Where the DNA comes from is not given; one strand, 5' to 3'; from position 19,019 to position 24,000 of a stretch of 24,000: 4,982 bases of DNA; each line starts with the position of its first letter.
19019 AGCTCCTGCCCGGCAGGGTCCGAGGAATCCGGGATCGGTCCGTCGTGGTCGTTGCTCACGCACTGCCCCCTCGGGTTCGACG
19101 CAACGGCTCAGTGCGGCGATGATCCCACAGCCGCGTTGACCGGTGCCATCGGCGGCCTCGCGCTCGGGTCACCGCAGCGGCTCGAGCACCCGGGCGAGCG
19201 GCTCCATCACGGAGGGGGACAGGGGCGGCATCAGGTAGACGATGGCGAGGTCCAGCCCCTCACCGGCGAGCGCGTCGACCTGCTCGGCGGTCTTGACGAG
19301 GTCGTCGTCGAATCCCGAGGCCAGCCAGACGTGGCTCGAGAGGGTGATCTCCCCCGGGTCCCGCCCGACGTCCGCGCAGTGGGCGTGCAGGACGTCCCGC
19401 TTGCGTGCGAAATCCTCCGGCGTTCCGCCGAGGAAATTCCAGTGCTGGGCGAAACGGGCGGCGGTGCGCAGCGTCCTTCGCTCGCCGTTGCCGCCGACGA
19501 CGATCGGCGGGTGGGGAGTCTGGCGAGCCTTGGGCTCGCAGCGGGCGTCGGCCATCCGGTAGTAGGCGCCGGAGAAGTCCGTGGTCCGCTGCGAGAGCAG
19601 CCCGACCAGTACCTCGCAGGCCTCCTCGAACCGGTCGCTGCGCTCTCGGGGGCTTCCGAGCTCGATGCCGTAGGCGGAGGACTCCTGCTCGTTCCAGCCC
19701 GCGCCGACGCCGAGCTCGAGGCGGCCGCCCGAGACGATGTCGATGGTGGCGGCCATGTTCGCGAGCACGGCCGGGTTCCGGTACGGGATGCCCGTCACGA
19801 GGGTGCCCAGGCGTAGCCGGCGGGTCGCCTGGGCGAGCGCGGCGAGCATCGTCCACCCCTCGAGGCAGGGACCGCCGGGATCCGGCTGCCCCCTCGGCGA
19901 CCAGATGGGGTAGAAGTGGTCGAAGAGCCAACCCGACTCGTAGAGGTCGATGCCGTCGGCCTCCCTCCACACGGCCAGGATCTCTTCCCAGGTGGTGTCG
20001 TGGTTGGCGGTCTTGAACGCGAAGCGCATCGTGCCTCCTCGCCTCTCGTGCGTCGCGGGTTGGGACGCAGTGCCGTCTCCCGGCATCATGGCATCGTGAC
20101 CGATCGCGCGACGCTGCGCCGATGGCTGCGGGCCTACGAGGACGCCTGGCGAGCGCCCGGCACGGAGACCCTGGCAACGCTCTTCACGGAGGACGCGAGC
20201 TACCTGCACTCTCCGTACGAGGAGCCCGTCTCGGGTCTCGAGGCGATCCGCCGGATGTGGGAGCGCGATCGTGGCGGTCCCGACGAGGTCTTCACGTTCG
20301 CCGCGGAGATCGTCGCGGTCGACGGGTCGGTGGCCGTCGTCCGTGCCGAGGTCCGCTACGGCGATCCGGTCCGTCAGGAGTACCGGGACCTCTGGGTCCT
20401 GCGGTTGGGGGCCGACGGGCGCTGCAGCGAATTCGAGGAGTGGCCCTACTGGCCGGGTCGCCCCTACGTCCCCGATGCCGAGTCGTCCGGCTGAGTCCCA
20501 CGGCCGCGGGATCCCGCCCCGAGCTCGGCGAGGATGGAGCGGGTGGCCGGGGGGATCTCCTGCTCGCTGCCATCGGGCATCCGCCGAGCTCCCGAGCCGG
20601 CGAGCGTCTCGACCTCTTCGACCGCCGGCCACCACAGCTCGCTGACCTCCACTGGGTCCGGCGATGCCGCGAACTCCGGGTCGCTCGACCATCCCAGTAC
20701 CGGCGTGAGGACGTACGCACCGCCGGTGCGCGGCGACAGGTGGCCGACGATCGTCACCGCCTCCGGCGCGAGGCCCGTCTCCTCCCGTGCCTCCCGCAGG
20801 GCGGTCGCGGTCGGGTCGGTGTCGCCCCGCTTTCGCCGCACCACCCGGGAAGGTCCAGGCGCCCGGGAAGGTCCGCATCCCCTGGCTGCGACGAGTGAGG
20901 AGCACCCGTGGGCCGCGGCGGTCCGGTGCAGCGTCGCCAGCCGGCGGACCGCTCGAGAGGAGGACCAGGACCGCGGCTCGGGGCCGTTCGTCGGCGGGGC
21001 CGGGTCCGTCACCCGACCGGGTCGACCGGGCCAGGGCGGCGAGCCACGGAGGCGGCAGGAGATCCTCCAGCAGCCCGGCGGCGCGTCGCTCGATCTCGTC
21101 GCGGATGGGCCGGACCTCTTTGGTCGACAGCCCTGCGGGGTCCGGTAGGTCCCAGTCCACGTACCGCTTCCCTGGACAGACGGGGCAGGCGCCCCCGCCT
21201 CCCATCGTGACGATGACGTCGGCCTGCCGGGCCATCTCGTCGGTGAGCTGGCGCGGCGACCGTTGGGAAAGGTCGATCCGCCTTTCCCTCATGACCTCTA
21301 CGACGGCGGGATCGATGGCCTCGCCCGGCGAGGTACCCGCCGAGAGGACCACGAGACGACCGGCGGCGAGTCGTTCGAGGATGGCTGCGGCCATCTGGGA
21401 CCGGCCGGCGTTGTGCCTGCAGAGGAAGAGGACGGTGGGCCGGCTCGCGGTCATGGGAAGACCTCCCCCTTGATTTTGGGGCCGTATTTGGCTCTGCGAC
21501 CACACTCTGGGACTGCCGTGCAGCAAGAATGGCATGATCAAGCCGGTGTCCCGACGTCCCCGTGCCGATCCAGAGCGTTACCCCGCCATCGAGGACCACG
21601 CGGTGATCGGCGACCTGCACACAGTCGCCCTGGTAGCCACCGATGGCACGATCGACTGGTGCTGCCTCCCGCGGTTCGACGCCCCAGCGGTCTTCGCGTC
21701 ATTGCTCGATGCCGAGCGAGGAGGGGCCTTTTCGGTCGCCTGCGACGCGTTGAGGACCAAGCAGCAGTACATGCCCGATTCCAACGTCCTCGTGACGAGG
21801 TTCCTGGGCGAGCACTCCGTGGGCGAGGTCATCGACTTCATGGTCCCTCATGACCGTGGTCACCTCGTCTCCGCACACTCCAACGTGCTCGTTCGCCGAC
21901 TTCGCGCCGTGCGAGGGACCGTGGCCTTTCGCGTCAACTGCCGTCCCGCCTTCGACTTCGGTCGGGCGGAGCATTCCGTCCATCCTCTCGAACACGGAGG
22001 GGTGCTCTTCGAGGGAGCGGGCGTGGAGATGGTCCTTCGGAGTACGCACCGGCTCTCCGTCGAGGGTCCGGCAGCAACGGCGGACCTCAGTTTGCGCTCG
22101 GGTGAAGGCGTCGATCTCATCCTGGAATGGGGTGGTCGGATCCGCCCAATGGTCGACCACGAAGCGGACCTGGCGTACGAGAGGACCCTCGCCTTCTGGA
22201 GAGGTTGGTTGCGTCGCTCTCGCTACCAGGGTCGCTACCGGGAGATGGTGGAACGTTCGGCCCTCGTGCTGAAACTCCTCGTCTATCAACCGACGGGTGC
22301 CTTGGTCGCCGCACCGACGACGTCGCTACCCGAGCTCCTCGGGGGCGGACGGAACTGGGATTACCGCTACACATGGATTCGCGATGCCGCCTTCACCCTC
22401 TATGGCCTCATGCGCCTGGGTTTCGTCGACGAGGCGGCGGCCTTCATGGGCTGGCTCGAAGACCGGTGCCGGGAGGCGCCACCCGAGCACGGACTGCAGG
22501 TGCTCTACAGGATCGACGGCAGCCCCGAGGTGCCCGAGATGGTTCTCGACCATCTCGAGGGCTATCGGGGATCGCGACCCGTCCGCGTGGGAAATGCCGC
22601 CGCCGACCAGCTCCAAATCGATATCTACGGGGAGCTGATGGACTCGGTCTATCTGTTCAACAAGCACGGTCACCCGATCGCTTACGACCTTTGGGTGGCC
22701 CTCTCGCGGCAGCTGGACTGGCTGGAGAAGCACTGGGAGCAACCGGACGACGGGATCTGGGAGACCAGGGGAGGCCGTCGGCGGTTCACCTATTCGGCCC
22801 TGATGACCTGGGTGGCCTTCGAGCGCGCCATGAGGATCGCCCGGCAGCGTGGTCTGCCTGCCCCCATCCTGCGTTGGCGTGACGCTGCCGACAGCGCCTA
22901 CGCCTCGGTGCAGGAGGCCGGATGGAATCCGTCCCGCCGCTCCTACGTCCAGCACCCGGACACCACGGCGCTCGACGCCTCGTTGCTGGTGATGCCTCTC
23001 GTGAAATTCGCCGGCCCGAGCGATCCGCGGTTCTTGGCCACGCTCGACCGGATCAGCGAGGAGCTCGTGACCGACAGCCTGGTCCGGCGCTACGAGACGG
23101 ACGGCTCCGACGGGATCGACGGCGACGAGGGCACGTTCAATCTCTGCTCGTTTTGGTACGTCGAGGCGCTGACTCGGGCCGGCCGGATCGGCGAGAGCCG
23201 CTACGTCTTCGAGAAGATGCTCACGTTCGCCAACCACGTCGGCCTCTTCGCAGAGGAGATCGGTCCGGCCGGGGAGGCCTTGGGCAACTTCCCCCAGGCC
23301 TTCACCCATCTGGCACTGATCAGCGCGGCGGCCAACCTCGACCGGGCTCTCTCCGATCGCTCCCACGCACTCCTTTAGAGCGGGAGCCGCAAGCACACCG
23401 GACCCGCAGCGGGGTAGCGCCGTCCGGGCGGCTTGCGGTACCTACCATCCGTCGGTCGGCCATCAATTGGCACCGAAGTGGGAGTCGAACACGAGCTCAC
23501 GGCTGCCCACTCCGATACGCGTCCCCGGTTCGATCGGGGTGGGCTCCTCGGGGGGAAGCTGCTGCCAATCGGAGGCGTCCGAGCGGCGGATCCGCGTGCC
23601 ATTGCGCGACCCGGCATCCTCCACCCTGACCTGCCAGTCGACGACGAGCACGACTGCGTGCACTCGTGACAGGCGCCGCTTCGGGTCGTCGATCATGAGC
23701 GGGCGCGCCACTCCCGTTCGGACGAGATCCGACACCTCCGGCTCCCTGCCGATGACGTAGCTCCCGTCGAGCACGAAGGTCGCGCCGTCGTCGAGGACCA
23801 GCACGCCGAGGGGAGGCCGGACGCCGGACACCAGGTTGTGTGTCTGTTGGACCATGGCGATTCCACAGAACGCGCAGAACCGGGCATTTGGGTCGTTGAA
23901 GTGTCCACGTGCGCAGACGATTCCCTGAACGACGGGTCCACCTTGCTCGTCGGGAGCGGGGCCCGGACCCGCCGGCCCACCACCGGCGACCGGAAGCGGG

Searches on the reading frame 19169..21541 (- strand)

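Call 17: search_protein_families(library=pfam, proteins=[window:19169-21541:-], max_evalue=0.001)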
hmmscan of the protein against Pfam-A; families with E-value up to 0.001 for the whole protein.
window:19169-21541:- (790 aa): 2 families
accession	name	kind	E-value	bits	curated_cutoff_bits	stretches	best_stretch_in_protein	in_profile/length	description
PF00296.26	Bac_luciferase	-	1.4e-42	146.6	27.9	1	546-746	40-234/314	Luciferase-like monooxygenase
PF01451.26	LMWPc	-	1.3e-22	81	23.2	1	37-158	1-144/144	Low molecular weight phosphotyrosine protein phosphatase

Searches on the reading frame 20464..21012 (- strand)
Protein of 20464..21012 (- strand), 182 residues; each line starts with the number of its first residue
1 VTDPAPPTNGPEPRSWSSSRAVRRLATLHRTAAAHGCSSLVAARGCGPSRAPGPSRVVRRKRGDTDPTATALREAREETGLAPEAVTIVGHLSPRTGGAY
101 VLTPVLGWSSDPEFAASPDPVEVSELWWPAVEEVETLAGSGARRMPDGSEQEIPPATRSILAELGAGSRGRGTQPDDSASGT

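Call 72: search_protein_families(library=pfam, proteins=[window:20464-21012:-], max_evalue=0.001)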
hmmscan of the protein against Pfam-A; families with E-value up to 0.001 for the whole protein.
window:20464-21012:- (182 aa): 1 family
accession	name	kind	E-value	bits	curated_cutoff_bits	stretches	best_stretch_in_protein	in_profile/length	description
PF00293.34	NUDIX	-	4.2e-07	30.5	21.1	1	62-137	40-122/134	NUDIX domain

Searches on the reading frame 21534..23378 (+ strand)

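Call 17: search_protein_families(library=pfam, proteins=[window:21534-23378:+], max_evalue=0.001)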
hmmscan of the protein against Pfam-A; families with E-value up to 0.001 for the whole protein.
window:21534-23378:+ (614 aa): 2 families
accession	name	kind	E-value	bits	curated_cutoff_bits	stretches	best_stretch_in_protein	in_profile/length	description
PF00723.27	Glyco_hydro_15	-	7.4e-79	266.1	22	1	233-599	1-426/427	Glycosyl hydrolases family 15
PF19291.4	TREH_N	-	5.3e-18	65.5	23.1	1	14-171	10-156/211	Trehalase-like, N-terminal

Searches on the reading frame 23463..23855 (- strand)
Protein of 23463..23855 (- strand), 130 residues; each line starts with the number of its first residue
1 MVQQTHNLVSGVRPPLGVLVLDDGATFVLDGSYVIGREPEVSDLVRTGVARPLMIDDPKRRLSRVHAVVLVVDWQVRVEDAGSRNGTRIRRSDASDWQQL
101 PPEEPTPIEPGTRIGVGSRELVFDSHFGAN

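Call 17: search_protein_families(library=pfam, proteins=[window:23463-23855:-], max_evalue=0.001)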
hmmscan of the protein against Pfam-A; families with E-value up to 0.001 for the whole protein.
window:23463-23855:- (130 aa): 2 families
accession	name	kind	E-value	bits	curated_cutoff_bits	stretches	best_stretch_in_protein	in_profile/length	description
PF00498.31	FHA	-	5.4e-08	33.6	20.7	1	33-117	1-67/67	FHA domain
PF16697.10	Yop-YscD_cpl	-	0.00045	20.8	33.2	0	23-123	8-90/94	Inner membrane component of T3SS, cytoplasmic domain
